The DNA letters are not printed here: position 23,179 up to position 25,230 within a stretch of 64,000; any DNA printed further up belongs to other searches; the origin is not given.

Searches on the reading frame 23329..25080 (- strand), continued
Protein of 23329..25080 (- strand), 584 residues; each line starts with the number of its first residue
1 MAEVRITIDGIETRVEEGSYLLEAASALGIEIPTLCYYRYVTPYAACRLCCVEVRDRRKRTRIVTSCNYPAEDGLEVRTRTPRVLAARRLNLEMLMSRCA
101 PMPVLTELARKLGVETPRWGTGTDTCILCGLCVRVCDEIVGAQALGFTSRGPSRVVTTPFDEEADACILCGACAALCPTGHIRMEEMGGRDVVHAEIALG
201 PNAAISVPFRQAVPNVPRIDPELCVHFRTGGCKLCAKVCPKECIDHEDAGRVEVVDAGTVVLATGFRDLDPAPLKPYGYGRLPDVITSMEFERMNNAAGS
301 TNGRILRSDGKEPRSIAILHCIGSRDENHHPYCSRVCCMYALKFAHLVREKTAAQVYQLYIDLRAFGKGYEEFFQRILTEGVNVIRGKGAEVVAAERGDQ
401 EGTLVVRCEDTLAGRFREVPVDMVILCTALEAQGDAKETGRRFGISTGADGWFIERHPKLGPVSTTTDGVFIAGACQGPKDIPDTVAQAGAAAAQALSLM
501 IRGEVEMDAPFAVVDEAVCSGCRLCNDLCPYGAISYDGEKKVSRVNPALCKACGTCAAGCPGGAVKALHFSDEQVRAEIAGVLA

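Call 39: search_solved_structures(query=window:23329-25080:-, max_evalue=1e-8, show_alignments=3)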
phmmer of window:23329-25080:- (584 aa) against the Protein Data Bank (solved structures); distinct sequences matched with E-value up to 1e-8: 73 (the best 60 are shown).
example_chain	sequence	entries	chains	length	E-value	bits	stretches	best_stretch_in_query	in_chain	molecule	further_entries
8rvv_A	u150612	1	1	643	9.8e-110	371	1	163-582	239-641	H(2):CoB-CoM heterodisulfide,ferredoxin reductase subunit A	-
8rvu_a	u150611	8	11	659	1e-109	371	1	163-582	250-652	H(2):CoB-CoM heterodisulfide,ferredoxin reductase subunit A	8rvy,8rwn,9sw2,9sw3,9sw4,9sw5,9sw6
9sfi_A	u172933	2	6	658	3.6e-104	352.7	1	162-583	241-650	CoB--CoM heterodisulfide reductase iron-sulfur subunit A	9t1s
5odc_A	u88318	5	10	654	7.6e-100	338.4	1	166-582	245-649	Heterodisulfide reductase, subunit A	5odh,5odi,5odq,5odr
7bkb_A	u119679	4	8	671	3.7e-97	329.5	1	150-580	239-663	CoB--CoM heterodisulfide reductase iron-sulfur subunit A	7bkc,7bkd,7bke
6tjr_A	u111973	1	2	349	4.6e-37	131.1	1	254-499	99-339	Fumarate reductase/succinate dehydrogenase flavoprotein domain protein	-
9mqx_A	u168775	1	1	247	1.3e-35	126.3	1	4-189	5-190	NADH:ubiquinone oxidoreductase chain G-like protein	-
8a6t_A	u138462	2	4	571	1.6e-32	116.1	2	4-97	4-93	Electron bifurcating hydrogenase subunit HydA1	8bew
9bov_A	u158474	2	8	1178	3.8e-30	108.3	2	3-98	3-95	Molybdopterin oxidoreductase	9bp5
8oh5_C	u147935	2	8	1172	1.2e-27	100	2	122-186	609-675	Formate dehydrogenase-O, major subunit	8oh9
7p5h_A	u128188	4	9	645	4.5e-27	98.1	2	122-184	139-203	Fe-hydrogenase, subunit alpha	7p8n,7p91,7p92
7t2r_A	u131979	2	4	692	1.4e-25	93.2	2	1-96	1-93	NiFe hydrogenase subunit A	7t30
7q4v_A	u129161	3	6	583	5.8e-24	87.8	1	1-98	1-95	Iron hydrogenase HydA1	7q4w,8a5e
6tg9_A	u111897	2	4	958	2.8e-21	79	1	2-106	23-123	Formate dehydrogenase subunit alpha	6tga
7q5y_A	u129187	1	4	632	1.1e-20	77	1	3-99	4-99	NADH dehydrogenase I chain G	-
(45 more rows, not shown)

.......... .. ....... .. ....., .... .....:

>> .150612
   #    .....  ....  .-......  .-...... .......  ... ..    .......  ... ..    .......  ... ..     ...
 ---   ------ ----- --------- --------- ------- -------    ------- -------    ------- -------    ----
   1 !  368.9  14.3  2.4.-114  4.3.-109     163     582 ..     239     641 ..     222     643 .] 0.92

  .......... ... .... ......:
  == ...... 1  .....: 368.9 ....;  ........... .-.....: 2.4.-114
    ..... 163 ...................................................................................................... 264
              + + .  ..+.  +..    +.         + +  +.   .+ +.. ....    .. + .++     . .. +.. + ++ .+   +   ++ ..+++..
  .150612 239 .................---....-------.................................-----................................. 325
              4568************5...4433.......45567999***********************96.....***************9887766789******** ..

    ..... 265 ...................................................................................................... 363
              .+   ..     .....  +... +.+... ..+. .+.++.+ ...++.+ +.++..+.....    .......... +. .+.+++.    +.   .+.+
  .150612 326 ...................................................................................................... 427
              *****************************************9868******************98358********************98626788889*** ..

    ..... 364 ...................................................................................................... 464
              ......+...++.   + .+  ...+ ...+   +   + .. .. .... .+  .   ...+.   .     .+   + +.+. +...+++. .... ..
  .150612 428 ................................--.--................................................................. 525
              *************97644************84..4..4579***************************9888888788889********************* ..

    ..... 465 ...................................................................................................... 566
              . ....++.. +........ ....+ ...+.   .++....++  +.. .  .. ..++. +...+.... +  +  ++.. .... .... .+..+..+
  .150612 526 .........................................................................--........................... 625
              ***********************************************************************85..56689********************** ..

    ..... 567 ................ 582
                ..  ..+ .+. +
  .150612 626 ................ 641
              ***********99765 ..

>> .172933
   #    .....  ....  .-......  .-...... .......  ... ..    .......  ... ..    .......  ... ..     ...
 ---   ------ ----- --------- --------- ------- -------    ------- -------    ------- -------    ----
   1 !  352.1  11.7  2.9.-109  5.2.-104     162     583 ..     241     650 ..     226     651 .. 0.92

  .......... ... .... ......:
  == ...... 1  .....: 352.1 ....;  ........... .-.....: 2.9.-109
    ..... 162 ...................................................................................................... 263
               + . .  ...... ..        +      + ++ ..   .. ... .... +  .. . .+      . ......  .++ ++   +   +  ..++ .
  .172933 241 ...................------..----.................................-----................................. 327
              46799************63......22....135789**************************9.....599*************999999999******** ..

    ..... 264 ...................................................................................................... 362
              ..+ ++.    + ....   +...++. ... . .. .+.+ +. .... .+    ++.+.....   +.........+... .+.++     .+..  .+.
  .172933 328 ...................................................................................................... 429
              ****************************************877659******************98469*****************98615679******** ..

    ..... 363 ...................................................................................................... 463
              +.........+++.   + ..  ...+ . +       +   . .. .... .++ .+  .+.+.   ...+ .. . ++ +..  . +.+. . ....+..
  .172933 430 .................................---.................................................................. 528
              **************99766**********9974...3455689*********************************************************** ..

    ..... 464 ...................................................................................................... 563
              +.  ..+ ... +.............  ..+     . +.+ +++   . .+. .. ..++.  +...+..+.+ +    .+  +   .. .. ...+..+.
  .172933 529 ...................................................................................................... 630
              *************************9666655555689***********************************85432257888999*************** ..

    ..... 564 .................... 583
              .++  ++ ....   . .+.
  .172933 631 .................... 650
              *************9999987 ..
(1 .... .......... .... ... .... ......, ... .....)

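Call 51: search_protein_representatives(protein=window:23329-25080:-)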
Query: 584 residues. Proteins with E-value up to 0.001 (for the whole library): 18487; up to 1e-10: 7546; up to 1e-30: 1627. The best 150 are listed.
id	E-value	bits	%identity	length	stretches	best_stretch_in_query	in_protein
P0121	2.6e-196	670.2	54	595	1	4-583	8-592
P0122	3.9e-162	557.3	43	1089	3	165-583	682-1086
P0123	4.6e-156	537.3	38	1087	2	4-503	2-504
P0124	9.2e-148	509.9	41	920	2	165-532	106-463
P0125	2.9e-137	475.2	59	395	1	231-584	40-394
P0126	1.6e-136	472.7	43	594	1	6-578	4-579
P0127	1.4e-135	469.7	36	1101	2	4-504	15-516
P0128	9.8e-132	456.9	49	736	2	164-582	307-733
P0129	1.0e-131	456.9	52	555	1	167-583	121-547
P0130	1.4e-129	449.8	44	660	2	3-503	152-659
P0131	4.2e-127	441.7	39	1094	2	218-582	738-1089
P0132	5.5e-127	441.3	49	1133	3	230-584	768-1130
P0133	3.9e-126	438.5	38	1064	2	154-506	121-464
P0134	3.9e-126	438.5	49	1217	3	197-576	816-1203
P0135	1.0e-125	437.1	40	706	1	4-583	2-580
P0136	5.7e-124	431.3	44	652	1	3-505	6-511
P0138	3.7e-121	422.0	44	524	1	4-504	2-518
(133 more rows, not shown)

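Call 52: search_protein_families(library=pfam, proteins=[P0121, P0123, P0126, P0127, P0130, P0135, P0136, P0138], max_evalue=0.000001)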
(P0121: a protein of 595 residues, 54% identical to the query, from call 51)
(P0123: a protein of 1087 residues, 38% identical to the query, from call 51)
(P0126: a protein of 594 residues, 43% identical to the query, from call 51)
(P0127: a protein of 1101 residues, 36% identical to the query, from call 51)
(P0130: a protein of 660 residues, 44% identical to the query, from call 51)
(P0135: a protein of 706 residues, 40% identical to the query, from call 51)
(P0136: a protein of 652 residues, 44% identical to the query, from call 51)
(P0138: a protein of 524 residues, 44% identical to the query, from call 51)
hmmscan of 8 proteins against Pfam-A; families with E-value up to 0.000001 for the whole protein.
P0121 (595 aa): 12 families
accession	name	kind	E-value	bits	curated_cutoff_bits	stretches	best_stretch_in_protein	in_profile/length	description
PF00037.32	Fer4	-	1.6e-23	81.9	21.1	0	553-575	2-24/24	4Fe-4S binding domain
PF12838.12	Fer4_7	-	9.4e-20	71.3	27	2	528-573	2-52/52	4Fe-4S dicluster domain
PF13510.11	Fer2_4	-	2.3e-18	66.5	22.8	1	6-84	2-81/82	2Fe-2S iron-sulfur cluster binding domain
PF12837.12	Fer4_6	-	1e-17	63.6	25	0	552-574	2-24/24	4Fe-4S binding domain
PF13187.11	Fer4_9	-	6.7e-16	58.5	27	1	527-574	1-52/52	4Fe-4S dicluster domain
PF13484.11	Fer4_16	-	2.3e-14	54.4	30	0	175-249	2-65/66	4Fe-4S double cluster binding domain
PF13237.11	Fer4_10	-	8.8e-14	51.6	25.5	1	522-570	3-53/53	4Fe-4S dicluster domain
PF14697.11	Fer4_21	-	1.7e-12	47.7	35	1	521-574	1-57/59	4Fe-4S dicluster domain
PF12797.12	Fer4_2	-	1e-10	41.3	24.5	0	129-144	5-20/22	4Fe-4S binding domain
PF13534.11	Fer4_17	-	5.1e-08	33.8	22.2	0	133-188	1-59/61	4Fe-4S dicluster domain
PF25160.1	LdpA_Fe-S-bd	-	9e-08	32.2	27.6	0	532-576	7-45/49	LdpA Fe-S cluster-binding domain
PF13183.11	Fer4_8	-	1.4e-07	32.3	27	0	132-187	3-66/68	4Fe-4S dicluster domain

P0123 (1087 aa): 12 families
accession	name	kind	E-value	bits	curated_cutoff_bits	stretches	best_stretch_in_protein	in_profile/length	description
PF07992.20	Pyr_redox_2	-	8.9e-19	68.4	26.1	1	663-803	1-140/291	Pyridine nucleotide-disulphide oxidoreductase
PF13510.11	Fer2_4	-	2.8e-16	59.8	22.8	1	1-78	3-81/82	2Fe-2S iron-sulfur cluster binding domain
PF12838.12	Fer4_7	-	7.3e-15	55.6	27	1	1012-1063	1-51/52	4Fe-4S dicluster domain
PF00037.32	Fer4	-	1e-12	47.7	21.1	0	1043-1063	1-21/24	4Fe-4S binding domain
PF14697.11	Fer4_21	-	4.6e-11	43.1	35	0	120-179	5-57/59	4Fe-4S dicluster domain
PF13187.11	Fer4_9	-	8.2e-09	35.8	27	0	1012-1063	1-50/52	4Fe-4S dicluster domain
PF00890.30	FAD_binding_2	-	1.4e-08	34.8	20.4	1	664-701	1-38/414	FAD binding domain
PF12831.13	FAD_oxidored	-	1.8e-08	34.6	27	1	664-701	1-38/416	FAD dependent oxidoreductase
PF00111.32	Fer2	-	1.1e-07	32.1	21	1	5-56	2-51/77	2Fe-2S iron-sulfur cluster binding domain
PF01266.30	DAO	-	1.7e-07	31.5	27.9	0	664-699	1-37/353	FAD dependent oxidoreductase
PF01494.25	FAD_binding_3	-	4.9e-07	29.7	22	0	664-696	3-35/349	FAD binding domain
PF13450.12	NAD_binding_8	-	7e-07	29.9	21.9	0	667-706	1-40/68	NAD(P)-binding Rossmann-like domain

P0126 (594 aa): 10 families
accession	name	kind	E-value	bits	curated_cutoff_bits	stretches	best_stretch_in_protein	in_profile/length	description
PF12838.12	Fer4_7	-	6.1e-19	68.7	27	2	124-179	2-52/52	4Fe-4S dicluster domain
PF13510.11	Fer2_4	-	1.2e-17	64.2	22.8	1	1-78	3-81/82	2Fe-2S iron-sulfur cluster binding domain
PF00037.32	Fer4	-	5.4e-14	51.8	21.1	0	513-535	1-23/24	4Fe-4S binding domain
PF13484.11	Fer4_16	-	6.7e-12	46.5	30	0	551-573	2-26/66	4Fe-4S double cluster binding domain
PF13237.11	Fer4_10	-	3.2e-11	43.4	25.5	1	513-562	2-53/53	4Fe-4S dicluster domain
PF14697.11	Fer4_21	-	8.5e-11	42.3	35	1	514-563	2-53/59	4Fe-4S dicluster domain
PF13187.11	Fer4_9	-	8.7e-11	42.1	27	0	519-565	1-51/52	4Fe-4S dicluster domain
PF13183.11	Fer4_8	-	1.8e-07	32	27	0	122-179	3-68/68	4Fe-4S dicluster domain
PF12837.12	Fer4_6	-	7.5e-07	29.3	25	0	515-534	4-23/24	4Fe-4S binding domain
PF12797.12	Fer4_2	-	7.6e-07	29.1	24.5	0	512-532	2-22/22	4Fe-4S binding domain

P0127 (1101 aa): 11 families
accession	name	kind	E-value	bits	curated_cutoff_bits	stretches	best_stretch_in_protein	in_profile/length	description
PF07992.20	Pyr_redox_2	-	1.8e-16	60.9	26.1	1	681-795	4-115/291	Pyridine nucleotide-disulphide oxidoreductase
PF13510.11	Fer2_4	-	6.7e-14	52.2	22.8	1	13-91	2-81/82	2Fe-2S iron-sulfur cluster binding domain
PF12838.12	Fer4_7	-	7.7e-14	52.3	27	1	1028-1073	2-52/52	4Fe-4S dicluster domain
PF13237.11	Fer4_10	-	2.4e-12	47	25.5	1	1021-1070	2-53/53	4Fe-4S dicluster domain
PF00037.32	Fer4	-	4.7e-12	45.6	21.1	0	1021-1043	1-23/24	4Fe-4S binding domain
PF01266.30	DAO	-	4.3e-11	43.4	27.9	0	681-714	3-37/353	FAD dependent oxidoreductase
PF13484.11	Fer4_16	-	7.4e-11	43.1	30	0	177-197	2-21/66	4Fe-4S double cluster binding domain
PF13187.11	Fer4_9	-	1.4e-10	41.4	27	0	1028-1073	2-51/52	4Fe-4S dicluster domain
PF14697.11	Fer4_21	-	1.8e-09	38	35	0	1022-1070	2-52/59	4Fe-4S dicluster domain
PF12837.12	Fer4_6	-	3e-09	36.8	25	0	1021-1042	2-23/24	4Fe-4S binding domain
PF12797.12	Fer4_2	-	1.5e-08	34.5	24.5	0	1021-1040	3-22/22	4Fe-4S binding domain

P0130 (660 aa): 9 families
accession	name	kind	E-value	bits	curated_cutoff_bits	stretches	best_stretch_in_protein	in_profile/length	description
PF13510.11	Fer2_4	-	4.7e-18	65.5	22.8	1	151-229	2-81/82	2Fe-2S iron-sulfur cluster binding domain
PF12838.12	Fer4_7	-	1.1e-12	48.6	27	0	319-399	2-52/52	4Fe-4S dicluster domain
PF13484.11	Fer4_16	-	3.9e-11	44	30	0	319-338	2-22/66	4Fe-4S double cluster binding domain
PF00037.32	Fer4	-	8.9e-10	38.4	21.1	0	317-335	6-24/24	4Fe-4S binding domain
PF13237.11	Fer4_10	-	1.4e-09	38.2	25.5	0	99-129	3-33/53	4Fe-4S dicluster domain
PF13183.11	Fer4_8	-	1.3e-08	35.7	27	1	272-332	3-67/68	4Fe-4S dicluster domain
PF07992.20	Pyr_redox_2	-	1.8e-08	34.6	26.1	0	5-84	3-58/291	Pyridine nucleotide-disulphide oxidoreductase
PF12831.13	FAD_oxidored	-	1.1e-07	31.9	27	1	5-42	2-39/416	FAD dependent oxidoreductase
PF14697.11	Fer4_21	-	2e-07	31.5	35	0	270-336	4-59/59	4Fe-4S dicluster domain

P0135 (706 aa): 11 families
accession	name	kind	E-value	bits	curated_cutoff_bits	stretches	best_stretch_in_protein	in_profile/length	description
PF02662.21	FlpD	-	2e-37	128.4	22.3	1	587-704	1-118/123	Methyl-viologen-reducing hydrogenase, delta subunit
PF13510.11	Fer2_4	-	1.6e-20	73.4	22.8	1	1-77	3-80/82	2Fe-2S iron-sulfur cluster binding domain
PF12838.12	Fer4_7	-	9.3e-17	61.7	27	1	122-175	1-50/52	4Fe-4S dicluster domain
PF14697.11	Fer4_21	-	1.5e-16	60.7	35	2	511-563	1-58/59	4Fe-4S dicluster domain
PF00037.32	Fer4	-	3.1e-13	49.3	21.1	0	541-563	2-24/24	4Fe-4S binding domain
PF13237.11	Fer4_10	-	6.6e-13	48.8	25.5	0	544-597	6-47/53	4Fe-4S dicluster domain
PF13187.11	Fer4_9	-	7.4e-11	42.4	27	0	518-562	2-52/52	4Fe-4S dicluster domain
PF13484.11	Fer4_16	-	2.1e-10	41.7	30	0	163-243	2-64/66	4Fe-4S double cluster binding domain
PF25160.1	LdpA_Fe-S-bd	-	5.3e-09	36.2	27.6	0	524-565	9-46/49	LdpA Fe-S cluster-binding domain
PF12837.12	Fer4_6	-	6.9e-07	29.4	25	0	544-562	6-24/24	4Fe-4S binding domain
PF13183.11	Fer4_8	-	9.6e-07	29.7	27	0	121-174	3-65/68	4Fe-4S dicluster domain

P0136 (652 aa): 6 families
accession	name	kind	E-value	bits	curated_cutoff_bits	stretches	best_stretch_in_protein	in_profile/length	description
PF13510.11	Fer2_4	-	3.8e-20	72.1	22.8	1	5-83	2-81/82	2Fe-2S iron-sulfur cluster binding domain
PF12838.12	Fer4_7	-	4.2e-10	40.4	27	1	128-183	2-52/52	4Fe-4S dicluster domain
PF00037.32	Fer4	-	9.5e-10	38.3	21.1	0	168-185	7-24/24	4Fe-4S binding domain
PF07992.20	Pyr_redox_2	-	1.9e-09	37.8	26.1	1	365-495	173-289/291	Pyridine nucleotide-disulphide oxidoreductase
PF00111.32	Fer2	-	2.1e-08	34.4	21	1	10-59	2-49/77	2Fe-2S iron-sulfur cluster binding domain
PF13484.11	Fer4_16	-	2.5e-07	31.8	30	0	169-193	2-28/66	4Fe-4S double cluster binding domain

P0138 (524 aa): 5 families
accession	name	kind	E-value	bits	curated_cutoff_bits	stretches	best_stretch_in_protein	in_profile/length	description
PF13510.11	Fer2_4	-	7.9e-17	61.5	22.8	1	1-78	3-81/82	2Fe-2S iron-sulfur cluster binding domain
PF12838.12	Fer4_7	-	1.4e-12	48.3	27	1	128-184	1-52/52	4Fe-4S dicluster domain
PF00111.32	Fer2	-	3.1e-08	33.9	21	1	5-54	2-49/77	2Fe-2S iron-sulfur cluster binding domain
PF14697.11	Fer4_21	-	2.8e-07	31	35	1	126-186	5-58/59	4Fe-4S dicluster domain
PF07992.20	Pyr_redox_2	-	9e-07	29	26.1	0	388-502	185-290/291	Pyridine nucleotide-disulphide oxidoreductase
